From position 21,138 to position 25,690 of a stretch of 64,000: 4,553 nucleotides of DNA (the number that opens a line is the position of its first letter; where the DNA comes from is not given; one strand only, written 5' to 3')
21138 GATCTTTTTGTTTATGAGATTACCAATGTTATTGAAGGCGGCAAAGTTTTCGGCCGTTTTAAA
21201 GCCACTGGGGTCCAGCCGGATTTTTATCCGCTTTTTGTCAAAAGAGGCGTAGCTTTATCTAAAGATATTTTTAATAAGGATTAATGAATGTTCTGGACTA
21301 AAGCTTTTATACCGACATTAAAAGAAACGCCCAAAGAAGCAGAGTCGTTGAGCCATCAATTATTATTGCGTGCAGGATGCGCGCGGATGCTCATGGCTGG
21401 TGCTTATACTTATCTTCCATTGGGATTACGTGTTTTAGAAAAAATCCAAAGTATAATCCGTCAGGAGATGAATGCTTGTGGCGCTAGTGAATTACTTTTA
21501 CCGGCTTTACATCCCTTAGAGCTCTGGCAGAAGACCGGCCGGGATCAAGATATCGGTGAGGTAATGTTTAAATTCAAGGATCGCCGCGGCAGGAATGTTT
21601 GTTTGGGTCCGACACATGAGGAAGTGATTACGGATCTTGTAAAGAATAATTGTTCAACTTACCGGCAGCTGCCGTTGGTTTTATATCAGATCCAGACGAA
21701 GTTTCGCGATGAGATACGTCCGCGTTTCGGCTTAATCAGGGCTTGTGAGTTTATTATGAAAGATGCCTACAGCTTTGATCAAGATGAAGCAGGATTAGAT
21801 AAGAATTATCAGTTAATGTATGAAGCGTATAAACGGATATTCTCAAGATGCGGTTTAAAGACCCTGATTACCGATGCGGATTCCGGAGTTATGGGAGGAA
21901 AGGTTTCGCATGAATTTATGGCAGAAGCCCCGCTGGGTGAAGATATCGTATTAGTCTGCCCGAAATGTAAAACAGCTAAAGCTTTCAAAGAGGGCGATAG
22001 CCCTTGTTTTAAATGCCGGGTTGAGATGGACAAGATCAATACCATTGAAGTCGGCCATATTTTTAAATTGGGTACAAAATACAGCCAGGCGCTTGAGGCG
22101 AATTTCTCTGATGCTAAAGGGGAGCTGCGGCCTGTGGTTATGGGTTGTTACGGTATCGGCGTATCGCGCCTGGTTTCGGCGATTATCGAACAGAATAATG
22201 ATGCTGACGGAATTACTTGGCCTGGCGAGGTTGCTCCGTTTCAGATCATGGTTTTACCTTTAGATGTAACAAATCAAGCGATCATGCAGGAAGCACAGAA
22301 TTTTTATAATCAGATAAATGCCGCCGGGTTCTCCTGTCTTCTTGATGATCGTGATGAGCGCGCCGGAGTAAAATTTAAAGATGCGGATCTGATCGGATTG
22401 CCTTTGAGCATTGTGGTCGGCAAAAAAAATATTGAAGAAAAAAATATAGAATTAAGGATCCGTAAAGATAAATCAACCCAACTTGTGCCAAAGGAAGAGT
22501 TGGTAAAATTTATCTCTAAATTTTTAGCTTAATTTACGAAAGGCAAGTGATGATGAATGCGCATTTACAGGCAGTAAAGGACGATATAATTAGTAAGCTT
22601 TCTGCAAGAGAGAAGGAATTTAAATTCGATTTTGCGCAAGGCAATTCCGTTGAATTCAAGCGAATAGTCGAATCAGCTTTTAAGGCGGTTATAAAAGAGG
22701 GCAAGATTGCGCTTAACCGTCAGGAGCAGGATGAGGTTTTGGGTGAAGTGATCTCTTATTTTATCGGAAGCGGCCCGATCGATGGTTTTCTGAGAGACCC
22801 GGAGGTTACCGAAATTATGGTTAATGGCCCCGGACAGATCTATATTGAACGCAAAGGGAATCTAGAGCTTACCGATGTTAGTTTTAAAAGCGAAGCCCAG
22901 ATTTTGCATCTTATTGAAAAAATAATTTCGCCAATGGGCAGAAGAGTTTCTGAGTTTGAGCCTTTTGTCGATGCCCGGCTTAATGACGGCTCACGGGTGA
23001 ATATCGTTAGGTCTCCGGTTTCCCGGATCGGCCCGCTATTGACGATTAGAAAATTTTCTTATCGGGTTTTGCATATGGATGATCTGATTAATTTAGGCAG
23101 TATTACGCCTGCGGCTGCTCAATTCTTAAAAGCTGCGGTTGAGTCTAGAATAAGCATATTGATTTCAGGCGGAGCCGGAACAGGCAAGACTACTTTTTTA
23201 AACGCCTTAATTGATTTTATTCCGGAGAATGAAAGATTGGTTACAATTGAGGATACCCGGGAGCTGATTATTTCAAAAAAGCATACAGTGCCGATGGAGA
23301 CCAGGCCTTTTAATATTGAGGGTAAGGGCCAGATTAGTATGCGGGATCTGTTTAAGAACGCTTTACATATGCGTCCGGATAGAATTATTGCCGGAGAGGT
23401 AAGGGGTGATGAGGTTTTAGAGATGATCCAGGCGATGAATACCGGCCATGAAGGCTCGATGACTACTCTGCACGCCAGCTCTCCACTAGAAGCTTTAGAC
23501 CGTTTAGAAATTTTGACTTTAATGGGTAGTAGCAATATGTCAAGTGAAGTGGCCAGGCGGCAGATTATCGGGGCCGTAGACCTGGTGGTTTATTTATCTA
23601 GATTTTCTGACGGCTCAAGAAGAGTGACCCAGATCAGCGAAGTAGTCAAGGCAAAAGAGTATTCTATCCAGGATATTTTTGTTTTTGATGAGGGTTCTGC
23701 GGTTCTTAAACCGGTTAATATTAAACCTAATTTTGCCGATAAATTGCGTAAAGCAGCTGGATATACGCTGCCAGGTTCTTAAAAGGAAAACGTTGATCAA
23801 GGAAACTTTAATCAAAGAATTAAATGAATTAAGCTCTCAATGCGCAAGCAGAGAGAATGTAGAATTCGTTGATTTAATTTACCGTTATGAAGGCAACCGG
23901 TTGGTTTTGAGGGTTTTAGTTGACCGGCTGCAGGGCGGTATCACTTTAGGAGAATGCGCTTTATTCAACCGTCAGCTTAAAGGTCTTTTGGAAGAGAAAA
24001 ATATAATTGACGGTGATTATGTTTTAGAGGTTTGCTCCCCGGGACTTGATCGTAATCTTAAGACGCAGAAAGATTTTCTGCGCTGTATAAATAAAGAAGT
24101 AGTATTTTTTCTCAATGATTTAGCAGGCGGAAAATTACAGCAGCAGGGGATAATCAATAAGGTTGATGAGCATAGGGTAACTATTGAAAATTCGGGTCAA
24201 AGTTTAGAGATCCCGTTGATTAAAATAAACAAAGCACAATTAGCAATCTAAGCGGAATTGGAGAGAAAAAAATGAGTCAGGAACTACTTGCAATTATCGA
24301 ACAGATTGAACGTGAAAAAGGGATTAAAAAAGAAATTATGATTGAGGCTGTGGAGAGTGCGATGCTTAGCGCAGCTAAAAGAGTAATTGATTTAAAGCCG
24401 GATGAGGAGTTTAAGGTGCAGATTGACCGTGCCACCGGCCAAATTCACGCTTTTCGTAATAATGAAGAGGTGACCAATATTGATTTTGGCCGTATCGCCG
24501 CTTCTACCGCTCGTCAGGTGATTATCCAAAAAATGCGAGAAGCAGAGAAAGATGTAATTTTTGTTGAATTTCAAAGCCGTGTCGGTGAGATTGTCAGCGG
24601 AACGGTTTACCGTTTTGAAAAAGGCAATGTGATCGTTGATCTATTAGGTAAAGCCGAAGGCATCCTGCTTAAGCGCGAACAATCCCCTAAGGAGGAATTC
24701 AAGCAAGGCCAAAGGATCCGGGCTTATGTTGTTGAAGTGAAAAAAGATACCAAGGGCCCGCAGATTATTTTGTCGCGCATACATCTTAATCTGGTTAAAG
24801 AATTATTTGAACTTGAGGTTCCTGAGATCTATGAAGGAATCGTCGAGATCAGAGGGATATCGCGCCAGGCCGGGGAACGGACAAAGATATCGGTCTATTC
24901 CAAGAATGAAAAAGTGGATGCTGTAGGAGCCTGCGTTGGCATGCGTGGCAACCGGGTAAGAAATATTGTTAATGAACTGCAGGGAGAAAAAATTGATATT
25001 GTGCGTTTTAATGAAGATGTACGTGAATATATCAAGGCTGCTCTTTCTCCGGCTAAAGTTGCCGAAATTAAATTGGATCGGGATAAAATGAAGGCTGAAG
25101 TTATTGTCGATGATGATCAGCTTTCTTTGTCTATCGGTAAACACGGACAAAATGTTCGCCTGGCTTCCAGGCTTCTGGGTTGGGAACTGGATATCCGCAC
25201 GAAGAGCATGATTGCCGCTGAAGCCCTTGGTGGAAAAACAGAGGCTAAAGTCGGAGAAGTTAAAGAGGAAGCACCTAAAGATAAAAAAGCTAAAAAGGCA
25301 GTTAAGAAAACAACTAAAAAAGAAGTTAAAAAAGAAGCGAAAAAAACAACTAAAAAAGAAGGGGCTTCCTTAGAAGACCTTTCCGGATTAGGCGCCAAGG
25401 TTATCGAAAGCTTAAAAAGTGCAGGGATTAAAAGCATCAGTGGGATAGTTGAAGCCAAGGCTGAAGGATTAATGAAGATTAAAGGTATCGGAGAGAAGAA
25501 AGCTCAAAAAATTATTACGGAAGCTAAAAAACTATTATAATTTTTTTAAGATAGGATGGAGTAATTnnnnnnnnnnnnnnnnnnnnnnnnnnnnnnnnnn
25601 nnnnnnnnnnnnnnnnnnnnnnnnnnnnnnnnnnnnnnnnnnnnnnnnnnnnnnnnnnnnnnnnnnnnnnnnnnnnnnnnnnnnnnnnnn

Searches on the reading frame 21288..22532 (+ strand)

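Call 12: search_protein_families(library=pfam, proteins=[window:21288-22532:+], max_evalue=0.00001)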
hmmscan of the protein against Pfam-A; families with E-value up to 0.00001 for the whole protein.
window:21288-22532:+ (414 aa): 2 families
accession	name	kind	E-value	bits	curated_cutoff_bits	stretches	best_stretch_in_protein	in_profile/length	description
PF00587.30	tRNA-synt_2b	-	1.6e-31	110.1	29.3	1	94-303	1-179/179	tRNA synthetase class II core domain (G, H, P, S and T)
PF03129.25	HGTP_anticodon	-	9.7e-22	77.4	21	1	319-411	1-93/94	Anticodon binding domain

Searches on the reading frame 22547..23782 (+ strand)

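Call 12: search_protein_families(library=pfam, proteins=[window:22547-23782:+], max_evalue=0.00001)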
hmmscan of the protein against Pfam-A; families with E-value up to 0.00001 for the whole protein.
window:22547-23782:+ (411 aa): 1 family
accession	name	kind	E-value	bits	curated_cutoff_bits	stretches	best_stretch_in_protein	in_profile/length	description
PF00437.27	T2SSE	-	3.4e-52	177.8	24.9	1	75-341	5-266/370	Type II/IV secretion system protein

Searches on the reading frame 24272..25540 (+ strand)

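Call 12: search_protein_families(library=pfam, proteins=[window:24272-25540:+], max_evalue=0.00001)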
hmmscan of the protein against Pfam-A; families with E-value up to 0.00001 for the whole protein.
window:24272-25540:+ (422 aa): 6 families
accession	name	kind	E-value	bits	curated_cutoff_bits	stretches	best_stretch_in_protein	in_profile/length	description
PF13184.12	KH_5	-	3.6e-29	101.1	27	1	200-267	1-68/69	NusA-like KH domain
PF08529.16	NusA_N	-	3.8e-20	72.7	23.8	2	4-67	1-62/119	NusA N-terminal domain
PF14520.12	HHH_5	-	1.8e-12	48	27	1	367-420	4-57/57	Helix-hairpin-helix domain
PF00575.29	S1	-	2.5e-11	44.2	22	1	103-164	3-70/74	S1 RNA binding domain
PF03118.21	RNA_pol_A_CTD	-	2.6e-06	27.5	23.8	1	355-415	3-62/67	Bacterial RNA polymerase, alpha chain C terminal domain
PF00633.29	HHH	-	4.2e-06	26.8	24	0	389-415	2-28/30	Helix-hairpin-helix motif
